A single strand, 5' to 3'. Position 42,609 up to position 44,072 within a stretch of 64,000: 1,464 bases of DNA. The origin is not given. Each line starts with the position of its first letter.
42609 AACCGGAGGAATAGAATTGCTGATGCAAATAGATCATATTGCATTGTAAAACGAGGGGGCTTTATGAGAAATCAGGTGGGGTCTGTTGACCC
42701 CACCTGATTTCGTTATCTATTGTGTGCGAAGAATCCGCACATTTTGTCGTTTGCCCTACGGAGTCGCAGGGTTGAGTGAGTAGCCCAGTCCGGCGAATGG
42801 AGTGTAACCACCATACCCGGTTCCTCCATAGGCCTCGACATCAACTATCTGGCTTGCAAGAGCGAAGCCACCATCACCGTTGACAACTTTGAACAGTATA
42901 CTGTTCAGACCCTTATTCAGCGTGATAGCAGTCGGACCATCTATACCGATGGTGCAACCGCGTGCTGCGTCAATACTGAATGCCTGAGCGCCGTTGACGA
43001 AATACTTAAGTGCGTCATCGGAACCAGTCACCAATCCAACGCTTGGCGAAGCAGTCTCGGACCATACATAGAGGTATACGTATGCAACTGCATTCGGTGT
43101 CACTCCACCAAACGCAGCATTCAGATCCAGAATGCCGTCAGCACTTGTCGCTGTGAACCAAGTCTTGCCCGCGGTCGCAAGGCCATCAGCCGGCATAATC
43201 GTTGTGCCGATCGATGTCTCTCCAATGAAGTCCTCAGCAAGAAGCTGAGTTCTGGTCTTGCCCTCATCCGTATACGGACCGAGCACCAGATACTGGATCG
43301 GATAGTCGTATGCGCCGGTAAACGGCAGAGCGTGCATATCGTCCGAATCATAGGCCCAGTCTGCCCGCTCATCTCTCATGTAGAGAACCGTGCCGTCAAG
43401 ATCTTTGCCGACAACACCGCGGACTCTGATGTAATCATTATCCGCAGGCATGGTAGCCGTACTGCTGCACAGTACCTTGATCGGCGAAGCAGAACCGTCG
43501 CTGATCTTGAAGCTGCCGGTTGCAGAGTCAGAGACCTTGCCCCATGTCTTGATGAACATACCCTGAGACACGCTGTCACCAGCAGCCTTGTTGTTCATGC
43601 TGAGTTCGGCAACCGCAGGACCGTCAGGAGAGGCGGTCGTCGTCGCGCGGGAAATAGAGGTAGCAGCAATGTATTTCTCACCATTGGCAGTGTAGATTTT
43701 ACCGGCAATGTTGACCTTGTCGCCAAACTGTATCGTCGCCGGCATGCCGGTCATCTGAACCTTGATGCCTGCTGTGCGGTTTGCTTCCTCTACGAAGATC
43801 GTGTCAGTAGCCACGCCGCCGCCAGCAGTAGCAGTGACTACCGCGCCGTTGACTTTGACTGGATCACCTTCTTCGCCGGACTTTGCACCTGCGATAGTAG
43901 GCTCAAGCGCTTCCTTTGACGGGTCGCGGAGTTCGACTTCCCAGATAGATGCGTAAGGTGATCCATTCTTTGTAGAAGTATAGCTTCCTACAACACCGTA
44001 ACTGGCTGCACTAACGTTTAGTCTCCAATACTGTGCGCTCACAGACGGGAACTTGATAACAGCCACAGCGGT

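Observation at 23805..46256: Tandem array of five paralogous 1166-1210-aa secreted multidomain proteins, each with a private structured leader and terminator, two with cognate GntR regulators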

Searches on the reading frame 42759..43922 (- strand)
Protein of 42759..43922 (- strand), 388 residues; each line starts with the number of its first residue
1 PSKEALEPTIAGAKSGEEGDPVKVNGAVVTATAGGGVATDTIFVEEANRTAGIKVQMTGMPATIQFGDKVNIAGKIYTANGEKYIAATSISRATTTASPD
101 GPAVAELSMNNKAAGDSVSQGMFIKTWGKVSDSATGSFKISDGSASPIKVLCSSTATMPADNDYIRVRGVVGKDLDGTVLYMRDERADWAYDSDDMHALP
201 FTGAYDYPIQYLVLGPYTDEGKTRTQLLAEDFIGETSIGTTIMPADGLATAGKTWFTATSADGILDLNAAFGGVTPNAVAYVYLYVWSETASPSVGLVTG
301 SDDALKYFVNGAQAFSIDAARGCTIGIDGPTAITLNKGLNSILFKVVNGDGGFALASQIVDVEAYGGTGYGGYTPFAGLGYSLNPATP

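Call 16: search_solved_structures(query=A2, max_evalue=10)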
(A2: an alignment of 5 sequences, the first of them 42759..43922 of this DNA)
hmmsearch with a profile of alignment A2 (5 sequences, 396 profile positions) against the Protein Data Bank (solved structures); distinct sequences matched with E-value up to 10: 1.
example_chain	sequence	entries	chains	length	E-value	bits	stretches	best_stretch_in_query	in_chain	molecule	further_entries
8f9l_A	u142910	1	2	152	0.14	14.4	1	33-103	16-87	Adhesin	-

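Call 24: search_protein_representatives(alignment_id=A2)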
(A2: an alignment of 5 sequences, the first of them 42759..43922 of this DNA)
Query: 5 sequences, 396 profile positions. Proteins with E-value up to 0.001 (for the whole library): 2488; up to 1e-10: 344; up to 1e-30: 48. The best 150 are listed.
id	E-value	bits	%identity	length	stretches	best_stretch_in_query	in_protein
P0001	2.1e-226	767.8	-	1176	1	1-396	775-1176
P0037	1.2e-217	738.9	-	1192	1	1-396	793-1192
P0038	1.6e-196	669.4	-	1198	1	1-396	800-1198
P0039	1.9e-117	409.1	-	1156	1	9-396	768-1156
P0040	2.1e-115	402.3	-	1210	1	9-392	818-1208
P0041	4.6e-113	394.6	-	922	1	4-389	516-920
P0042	8.4e-107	374.0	-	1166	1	9-390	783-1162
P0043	6.1e-105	367.9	-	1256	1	9-393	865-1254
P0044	1.7e-89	317.1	-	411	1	14-393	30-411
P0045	4.0e-87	309.2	-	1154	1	10-393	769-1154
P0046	2.1e-86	306.9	-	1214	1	5-392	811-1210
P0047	5.7e-83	295.6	-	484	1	11-391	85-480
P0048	1.3e-78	281.2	-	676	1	3-393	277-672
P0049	8.7e-78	278.5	-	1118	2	9-391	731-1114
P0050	5.5e-77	275.8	-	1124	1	11-394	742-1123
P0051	2.1e-73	264.1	-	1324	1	9-392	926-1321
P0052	1.4e-71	258.0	-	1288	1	30-392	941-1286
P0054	1.1e-68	248.6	-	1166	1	10-391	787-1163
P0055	3.2e-66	240.4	-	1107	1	32-393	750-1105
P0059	4.1e-60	220.3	-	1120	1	9-392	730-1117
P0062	9.2e-56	206.0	-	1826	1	8-392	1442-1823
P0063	1.5e-55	205.3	-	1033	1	10-392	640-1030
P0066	2.1e-51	191.6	-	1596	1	8-366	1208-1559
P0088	3.3e-25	105.4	-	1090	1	10-188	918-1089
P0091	6.9e-23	97.7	-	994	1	7-183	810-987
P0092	2.4e-22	96.0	-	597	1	9-185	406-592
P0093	6.8e-22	94.4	-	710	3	10-149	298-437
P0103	2.1e-19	86.2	-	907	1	9-175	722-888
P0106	7.5e-19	84.4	-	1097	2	7-173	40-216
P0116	8.4e-18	81.0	-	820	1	10-179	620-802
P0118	1.3e-17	80.4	-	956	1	12-184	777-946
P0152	7.0e-15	71.4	-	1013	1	7-174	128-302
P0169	4.6e-14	68.7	-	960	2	8-177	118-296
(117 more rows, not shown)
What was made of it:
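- Tried and rejected: This is a candidate-cap artefact: the exhaustive search found 2488 (call 24).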

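Call 27: search_protein_families(library=pfam, proteins=[P0044, P0048, P0051, P0052, P0054, P0055, P0059, P0062, P0063], max_evalue=0.001)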
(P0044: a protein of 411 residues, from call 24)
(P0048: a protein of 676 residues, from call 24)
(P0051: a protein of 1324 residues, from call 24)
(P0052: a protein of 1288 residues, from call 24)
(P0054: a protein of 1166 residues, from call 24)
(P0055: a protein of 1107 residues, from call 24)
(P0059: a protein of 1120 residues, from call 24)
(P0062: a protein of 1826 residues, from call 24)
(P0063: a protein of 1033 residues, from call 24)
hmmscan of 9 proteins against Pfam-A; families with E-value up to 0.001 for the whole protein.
P0044 (411 aa): 0 families

P0048 (676 aa): 0 families

P0051 (1324 aa): 1 family
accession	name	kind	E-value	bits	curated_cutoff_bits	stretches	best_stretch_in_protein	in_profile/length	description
PF13620.12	CarboxypepD_reg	-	3.8e-05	24.4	32.3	1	605-655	1-52/82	Carboxypeptidase regulatory-like domain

P0052 (1288 aa): 11 families
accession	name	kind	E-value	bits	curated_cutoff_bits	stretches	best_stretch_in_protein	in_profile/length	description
PF13620.12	CarboxypepD_reg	-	2.1e-17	63.7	32.3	2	631-699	2-76/82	Carboxypeptidase regulatory-like domain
PF01344.31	Kelch_1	-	2.1e-15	56.3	20.1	1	272-313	5-46/46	Kelch motif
PF25210.1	Kelch_FKB95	-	6.7e-13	49.3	70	2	247-349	60-164/268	FKB95, Kelch-repeats domain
PF24681.1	Kelch_KLHDC2_KLHL20_DRC7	-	1e-12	48.3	50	1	187-337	8-175/221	KLHDC2/KLHL20/DRC7 Kelch-repeats domain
PF13964.12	Kelch_6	-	1.4e-11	44.4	25.3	1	273-315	6-49/50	Kelch motif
PF13415.12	Kelch_3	-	3e-11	43.6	22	1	278-313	1-37/48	Galactose oxidase, central domain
PF13418.12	Kelch_4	-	1.7e-09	37.9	21.6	0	278-313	12-48/49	Galactose oxidase, central domain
PF24981.1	Beta-prop_ATRN-LZTR1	-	2e-07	31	50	1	163-287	135-280/289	Attractin/LZTR1 beta-propeller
PF13715.12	CarbopepD_reg_2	-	6.3e-06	26.6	32.2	1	632-707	2-77/88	CarboxypepD_reg-like domain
PF07646.21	Kelch_2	-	9.4e-06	25.8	21.3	0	271-313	4-48/48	Kelch motif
PF00754.31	F5_F8_type_C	-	4.2e-05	24.1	28.2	1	482-609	6-117/127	F5/8 type C domain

P0054 (1166 aa): 3 families
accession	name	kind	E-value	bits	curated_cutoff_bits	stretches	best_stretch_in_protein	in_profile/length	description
PF13620.12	CarboxypepD_reg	-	1.9e-18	67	32.3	2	504-579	1-81/82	Carboxypeptidase regulatory-like domain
PF13715.12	CarbopepD_reg_2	-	2.7e-08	34.2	32.2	1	506-572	2-69/88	CarboxypepD_reg-like domain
PF00754.31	F5_F8_type_C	-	4e-07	30.6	28.2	1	341-479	6-114/127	F5/8 type C domain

P0055 (1107 aa): 4 families
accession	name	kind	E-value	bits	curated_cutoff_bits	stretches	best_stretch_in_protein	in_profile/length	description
PF13620.12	CarboxypepD_reg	-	4e-21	75.6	32.3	2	448-522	2-81/82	Carboxypeptidase regulatory-like domain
PF00754.31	F5_F8_type_C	-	1.8e-09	38.2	28.2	1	300-425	2-116/127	F5/8 type C domain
PF13715.12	CarbopepD_reg_2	-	3.7e-07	30.5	32.2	1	449-515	2-69/88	CarboxypepD_reg-like domain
PF22633.2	F5_F8_type_C_2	-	2.5e-06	28.4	27.8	1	314-385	2-69/91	NedA-like, galactose-binding domain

P0059 (1120 aa): 2 families
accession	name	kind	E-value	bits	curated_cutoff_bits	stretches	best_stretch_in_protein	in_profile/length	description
PF00754.31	F5_F8_type_C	-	2.2e-12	47.7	28.2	1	302-425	1-114/127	F5/8 type C domain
PF13620.12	CarboxypepD_reg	-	3.5e-10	40.5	32.3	2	450-532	1-81/82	Carboxypeptidase regulatory-like domain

P0062 (1826 aa): 15 families
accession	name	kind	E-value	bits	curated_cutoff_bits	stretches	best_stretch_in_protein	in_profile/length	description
PF13620.12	CarboxypepD_reg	-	4.3e-35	120.3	32.3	4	1169-1251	2-82/82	Carboxypeptidase regulatory-like domain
PF01344.31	Kelch_1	-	2.2e-23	81.9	20.1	2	287-320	4-36/46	Kelch motif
PF13715.12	CarbopepD_reg_2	-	4.3e-17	62.4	32.2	1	1169-1248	1-72/88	CarboxypepD_reg-like domain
PF00754.31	F5_F8_type_C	-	5.7e-17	62.5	28.2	2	505-631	9-126/127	F5/8 type C domain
PF22633.2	F5_F8_type_C_2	-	1.5e-15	58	27.8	2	512-589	1-72/91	NedA-like, galactose-binding domain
PF25210.1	Kelch_FKB95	-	1.2e-12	48.5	70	1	176-267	33-121/268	FKB95, Kelch-repeats domain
PF13964.12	Kelch_6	-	2.4e-12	46.8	25.3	0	230-267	8-41/50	Kelch motif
PF24681.1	Kelch_KLHDC2_KLHL20_DRC7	-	2.7e-12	46.9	50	1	135-322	23-190/221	KLHDC2/KLHL20/DRC7 Kelch-repeats domain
PF07646.21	Kelch_2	-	9.9e-12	44.6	21.3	0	230-267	8-42/48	Kelch motif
PF24981.1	Beta-prop_ATRN-LZTR1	-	1.4e-10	41.4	50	1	190-352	2-167/289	Attractin/LZTR1 beta-propeller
PF02369.22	Big_1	-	2.1e-09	37.8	34.9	0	915-964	17-66/93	Bacterial Ig-like domain (group 1)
PF13418.12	Kelch_4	-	8.3e-08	32.5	21.6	0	124-157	12-48/49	Galactose oxidase, central domain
PF13415.12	Kelch_3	-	4.7e-07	30.3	22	1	127-159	4-39/48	Galactose oxidase, central domain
PF24996.1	NANM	-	1.9e-05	24.2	45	1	198-309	25-131/350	N-acetylneuraminate epimerase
PF20598.4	DUF6795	-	0.00052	20.7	27.4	0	398-438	1-41/103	Domain of unknown function (DUF6795)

P0063 (1033 aa): 3 families
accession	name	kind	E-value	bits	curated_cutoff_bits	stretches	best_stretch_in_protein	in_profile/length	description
PF03781.23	FGE-sulfatase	-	3.7e-21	76.4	23.3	1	50-279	37-254/255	Sulfatase-modifying factor enzyme 1-like domain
PF02811.25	PHP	-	9.2e-06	26.5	26.4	1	304-385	1-77/164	PHP domain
PF19135.5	DUF5818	-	0.00057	19.8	27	0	766-829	1-55/57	Protein of unknown function (DUF5818)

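Call 35: find_related_loci(query=A2, collection=genome_contigs, flank=6000)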
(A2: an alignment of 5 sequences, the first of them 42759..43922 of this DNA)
Query A2 (388 aa) in genome_contigs; peptide patterns used: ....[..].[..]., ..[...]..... (x = any residue, [..] = any of these).
68 stretches matched a pattern, but none encodes a relative of the query by tblastn (E <= 1e-3).

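Call 40: find_related_loci(query=A2, collection=metagenome_contigs, flank=6000)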
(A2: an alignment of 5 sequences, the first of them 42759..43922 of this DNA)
Query A2 (388 aa) in metagenome_contigs; peptide patterns used: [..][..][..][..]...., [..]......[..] (x = any residue, [..] = any of these).
233 stretches matched a pattern, but none encodes a relative of the query by tblastn (E <= 1e-3).
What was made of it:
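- Tried and rejected: It found nothing in genome_contigs or metagenome_contigs because the back-translated patterns were too paralog-specific (calls 35, 40).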

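Call 41: find_homologous_proteins(query=A5, max_evalue=1e-10)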
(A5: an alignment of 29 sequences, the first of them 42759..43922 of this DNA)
Query A5 (29 sequences) (388 aa, profile of the alignment): 5 proteins with E <= 1e-10 among 8000 candidates.
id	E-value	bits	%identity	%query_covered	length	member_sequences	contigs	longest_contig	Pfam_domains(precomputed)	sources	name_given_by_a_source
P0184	5.4e-127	442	37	97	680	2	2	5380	-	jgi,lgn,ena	-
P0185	3.6e-122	426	35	97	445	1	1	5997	-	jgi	jgi:hypothetical protein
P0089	2.1e-84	302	29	97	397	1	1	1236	-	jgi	-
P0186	4.0e-19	87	29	46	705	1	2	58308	PF04862.19,PF16656.12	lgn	-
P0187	2.5e-11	61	28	34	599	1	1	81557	-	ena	-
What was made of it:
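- Tried and rejected: With the 29-sequence tail profile it returned 5 (call 41).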

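Call 42: find_encoding_contigs(protein=P0039, flank=8000, max_places=3)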
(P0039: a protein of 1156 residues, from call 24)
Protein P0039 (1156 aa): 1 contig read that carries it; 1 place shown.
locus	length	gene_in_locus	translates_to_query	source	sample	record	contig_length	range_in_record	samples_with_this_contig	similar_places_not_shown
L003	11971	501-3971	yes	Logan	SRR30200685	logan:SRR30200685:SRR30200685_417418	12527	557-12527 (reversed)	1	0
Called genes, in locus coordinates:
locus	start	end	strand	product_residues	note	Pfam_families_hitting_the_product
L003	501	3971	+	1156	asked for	PF01011:PQQ (faint), PF13620:CarboxypepD_reg, PF00754:F5_F8_type_C, PF22633:F5_F8_type_C_2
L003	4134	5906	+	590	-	PF01979:Amidohydro_1, PF07969:Amidohydro_3 (faint), PF13382:Adenine_deam_C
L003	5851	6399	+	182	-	PF00156:Pribosyltran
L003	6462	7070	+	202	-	PF00657:Lipase_GDSL, PF13472:Lipase_GDSL_2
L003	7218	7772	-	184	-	PF18135:Type_ISP_C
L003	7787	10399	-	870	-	PF02384:N6_Mtase, PF18135:Type_ISP_C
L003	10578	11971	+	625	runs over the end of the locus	PF03264:Cytochrom_NNT (faint), PF14537:Cytochrom_c3_2 (faint), PF22113:Mtrc-MtrF_II-IV_dom (faint), PF09699:Paired_CXXCH_1 (faint), PF14522:Cytochrome_C7 (faint), PF01292:Ni_hydr_CYTB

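Call 43: find_encoding_contigs(protein=P0040, flank=8000, max_places=3)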
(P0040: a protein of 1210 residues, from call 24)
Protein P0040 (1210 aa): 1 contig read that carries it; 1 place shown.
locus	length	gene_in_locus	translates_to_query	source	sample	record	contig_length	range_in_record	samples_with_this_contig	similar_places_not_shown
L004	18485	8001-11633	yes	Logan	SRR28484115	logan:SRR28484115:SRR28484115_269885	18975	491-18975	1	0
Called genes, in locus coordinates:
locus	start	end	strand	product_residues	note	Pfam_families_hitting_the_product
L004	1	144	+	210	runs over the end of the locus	?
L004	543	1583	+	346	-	PF24316:Tli3 (faint), PF13859:BNR_3, PF13088:BNR_2, PF02012:BNR (faint)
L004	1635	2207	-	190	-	-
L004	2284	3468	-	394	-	PF13859:BNR_3, PF25852:DUF6242_C (faint), PF02012:BNR (faint), PF15902:Sortilin-Vps10 (faint), PF13088:BNR_2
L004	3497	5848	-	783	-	PF22680:Glyco_hydro_123_N_2, PF19543:GH123_N (weak), PF13320:GH123_cat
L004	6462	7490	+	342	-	PF13859:BNR_3, PF24316:Tli3 (faint), PF13088:BNR_2, PF02012:BNR (faint)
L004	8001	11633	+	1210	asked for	PF13620:CarboxypepD_reg, PF00754:F5_F8_type_C, PF22633:F5_F8_type_C_2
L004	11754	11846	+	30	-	-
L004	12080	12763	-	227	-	PF07963:N_methyl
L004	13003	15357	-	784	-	-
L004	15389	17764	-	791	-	-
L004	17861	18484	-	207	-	?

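Call 44: predict_structure(alignment_id=A5)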
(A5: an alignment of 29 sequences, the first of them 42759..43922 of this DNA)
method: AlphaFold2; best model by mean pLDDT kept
length: 388 residues; sequences in the alignment: 29
mean_pLDDT: 90.7   pTM: 0.85
mean pLDDT of the five models: 90.7, 90.0, 89.9, 88.9, 88.2
residues with pLDDT >= 90: 266; 70-90: 105; 50-70: 15; < 50: 2
segments of 3 or more residues with pLDDT < 50: none
pLDDT, mean of each block of 10 residues (from residue 1): 80 94 93 93 92 95 87 96 96 70 80 93 96 96 93 90 96 94 89 84 85 93 93 94 93 94 91 91 93 94 95 95 91 93 93 93 85 88 69
secondary structure, 60 per line:
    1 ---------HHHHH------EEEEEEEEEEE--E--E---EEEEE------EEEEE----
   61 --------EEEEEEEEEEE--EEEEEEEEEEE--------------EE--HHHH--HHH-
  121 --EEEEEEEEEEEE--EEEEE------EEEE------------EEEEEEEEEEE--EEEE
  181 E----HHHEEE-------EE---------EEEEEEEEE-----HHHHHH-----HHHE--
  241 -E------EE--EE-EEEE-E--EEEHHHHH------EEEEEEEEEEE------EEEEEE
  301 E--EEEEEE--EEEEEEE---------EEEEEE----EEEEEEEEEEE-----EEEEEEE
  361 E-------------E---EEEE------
elements in order: H10-14 E21-31 E41-45 E52-56 E69-79 E82-92 H111-114 E123-134 E137-141 E148-151 E164-174 E177-181 E189-191 E210-218 H224-229 E256-259 E264-266 H267-271 E278-288 E295-301 E304-309 E312-318 E328-333 E338-348 E354-361 E379-382
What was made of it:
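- On OB-fold: There are two tandem OB domains in a pLDDT 90.7 model (call 44).
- AF2 pLDDT 90.7, pTM 0.85 (call 44).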

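Call 46: find_encoding_contigs(protein=P0042, flank=8000, max_places=3)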
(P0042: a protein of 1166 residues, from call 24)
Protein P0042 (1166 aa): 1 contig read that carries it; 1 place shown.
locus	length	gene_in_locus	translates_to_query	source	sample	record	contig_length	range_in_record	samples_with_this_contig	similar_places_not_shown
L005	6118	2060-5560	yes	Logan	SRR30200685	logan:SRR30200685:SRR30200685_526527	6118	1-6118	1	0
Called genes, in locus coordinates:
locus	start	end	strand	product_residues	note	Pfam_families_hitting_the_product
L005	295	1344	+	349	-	PF24316:Tli3 (faint), PF13859:BNR_3, PF13088:BNR_2, PF15902:Sortilin-Vps10 (faint), PF02012:BNR (faint)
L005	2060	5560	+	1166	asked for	PF13360:PQQ_2 (faint), PF13620:CarboxypepD_reg, PF00754:F5_F8_type_C, PF22633:F5_F8_type_C_2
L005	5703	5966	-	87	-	-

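Call 47: find_encoding_contigs(protein=P0043, flank=8000, max_places=3)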
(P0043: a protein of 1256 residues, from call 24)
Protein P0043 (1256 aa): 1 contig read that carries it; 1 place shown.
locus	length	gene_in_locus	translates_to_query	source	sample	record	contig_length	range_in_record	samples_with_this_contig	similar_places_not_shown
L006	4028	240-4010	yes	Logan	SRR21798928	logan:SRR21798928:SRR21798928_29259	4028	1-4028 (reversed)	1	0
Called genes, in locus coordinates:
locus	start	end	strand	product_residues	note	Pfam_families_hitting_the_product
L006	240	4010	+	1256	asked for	PF00754:F5_F8_type_C, PF22633:F5_F8_type_C_2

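Call 52: find_encoding_contigs(protein=P0046, flank=8000, max_places=3)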
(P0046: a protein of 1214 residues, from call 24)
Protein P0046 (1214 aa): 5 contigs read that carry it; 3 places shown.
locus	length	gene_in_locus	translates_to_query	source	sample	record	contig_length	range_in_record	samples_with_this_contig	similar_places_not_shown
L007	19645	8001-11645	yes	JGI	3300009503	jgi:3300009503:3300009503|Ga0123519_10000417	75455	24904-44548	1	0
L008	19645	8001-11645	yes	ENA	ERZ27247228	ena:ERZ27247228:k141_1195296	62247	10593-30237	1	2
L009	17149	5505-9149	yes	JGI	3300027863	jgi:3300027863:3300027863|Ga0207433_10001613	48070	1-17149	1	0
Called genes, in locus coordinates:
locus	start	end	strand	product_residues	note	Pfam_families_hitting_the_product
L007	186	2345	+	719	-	PF14871:GHL6, PF08532:Glyco_hydro_42M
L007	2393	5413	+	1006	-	PF02018:CBM_4_9 (faint), PF02449:Glyco_hydro_42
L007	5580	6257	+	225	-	PF07963:N_methyl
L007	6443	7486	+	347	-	PF13859:BNR_3 (weak), PF13088:BNR_2, PF02012:BNR (faint)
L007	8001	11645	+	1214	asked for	PF13620:CarboxypepD_reg, PF00754:F5_F8_type_C, PF22633:F5_F8_type_C_2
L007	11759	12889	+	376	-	PF13859:BNR_3, PF24316:Tli3 (faint), PF13088:BNR_2, PF15902:Sortilin-Vps10 (faint), PF02012:BNR (faint)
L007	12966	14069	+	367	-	PF24316:Tli3 (faint), PF13859:BNR_3, PF25852:DUF6242_C (faint), PF02012:BNR (faint), PF13088:BNR_2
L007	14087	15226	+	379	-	-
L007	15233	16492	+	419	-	-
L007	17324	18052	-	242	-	PF21948:LplA-B_cat, PF03099:BPL_LplA_LipB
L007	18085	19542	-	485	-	PF02347:GDC-P, PF00266:Aminotran_5, PF21478:GcvP2_C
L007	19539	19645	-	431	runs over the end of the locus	PF02347:GDC-P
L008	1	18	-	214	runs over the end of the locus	PF13088:BNR_2 (faint)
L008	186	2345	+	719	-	PF14871:GHL6, PF08532:Glyco_hydro_42M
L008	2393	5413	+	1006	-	PF02018:CBM_4_9 (faint), PF02449:Glyco_hydro_42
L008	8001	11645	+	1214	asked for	PF13620:CarboxypepD_reg, PF00754:F5_F8_type_C, PF22633:F5_F8_type_C_2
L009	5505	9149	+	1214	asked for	PF13620:CarboxypepD_reg, PF00754:F5_F8_type_C, PF22633:F5_F8_type_C_2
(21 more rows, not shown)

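Call 53: find_encoding_contigs(protein=P0049, flank=8000, max_places=3)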
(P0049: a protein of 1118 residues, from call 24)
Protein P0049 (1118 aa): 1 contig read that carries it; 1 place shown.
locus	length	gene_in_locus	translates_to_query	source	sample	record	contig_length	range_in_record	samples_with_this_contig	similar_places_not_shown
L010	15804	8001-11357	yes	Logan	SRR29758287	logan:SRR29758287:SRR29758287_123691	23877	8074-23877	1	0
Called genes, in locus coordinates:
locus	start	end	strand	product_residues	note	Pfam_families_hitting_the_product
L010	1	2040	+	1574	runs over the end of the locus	PF13620:CarboxypepD_reg (faint), PF02369:Big_1 (faint), PF11974:bMG3, PF01835:MG2, PF07703:A2M_BRD, PF00207:A2M, PF07678:TED_complement, PF17973:bMG10, +1 more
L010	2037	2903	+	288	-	PF04294:VanW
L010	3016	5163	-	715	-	PF02629:CoA_binding, PF00549:Ligase_CoA, PF13607:Succ_CoA_lig, PF00285:Citrate_synt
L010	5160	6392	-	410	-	PF08442:ATP-grasp_2, PF13549:ATP-grasp_5, PF24948:Citrate_synth_N, PF16114:Citrate_bind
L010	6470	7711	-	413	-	PF00392:GntR, PF13545:HTH_Crp_2 (weak), PF09339:HTH_IclR (faint), PF12802:MarR_2 (faint), PF13412:HTH_24 (faint), PF00532:Peripla_BP_1, PF13407:Peripla_BP_4, PF13377:Peripla_BP_3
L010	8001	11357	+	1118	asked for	PF13620:CarboxypepD_reg, PF00754:F5_F8_type_C (weak), PF22633:F5_F8_type_C_2 (weak)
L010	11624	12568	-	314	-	-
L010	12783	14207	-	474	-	PF01554:MatE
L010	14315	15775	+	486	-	PF00884:Sulfatase, PF01663:Phosphodiest, PF16347:SGSH_C (weak)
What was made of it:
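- GH123, GH42, GHL6 and sulfatase genes lie nearby (calls 43, 52, 53). Neighbouring genes in other genomes are glycoside hydrolases and sulfatase (calls 43, 52, 53).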

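Call 54: find_encoding_contigs(protein=P0052, flank=8000, max_places=3)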
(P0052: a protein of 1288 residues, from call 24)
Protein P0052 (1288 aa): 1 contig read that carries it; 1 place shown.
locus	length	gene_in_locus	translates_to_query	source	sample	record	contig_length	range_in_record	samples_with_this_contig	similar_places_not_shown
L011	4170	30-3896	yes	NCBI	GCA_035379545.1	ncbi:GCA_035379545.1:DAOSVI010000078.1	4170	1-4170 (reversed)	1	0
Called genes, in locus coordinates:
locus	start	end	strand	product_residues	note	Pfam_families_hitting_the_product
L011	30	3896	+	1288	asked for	PF07646:Kelch_2 (faint), PF07734:FBA_1 (faint), PF24981:Beta-prop_ATRN-LZTR1 (weak), PF13964:Beta-prop_Calicin, PF24681:Kelch_KLHDC2_KLHL20_DRC7, PF01344:Kelch_1 (weak), PF25210:Kelch_FKB95 (weak), PF13620:CarboxypepD_reg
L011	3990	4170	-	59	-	PF19302:DUF5915 (weak)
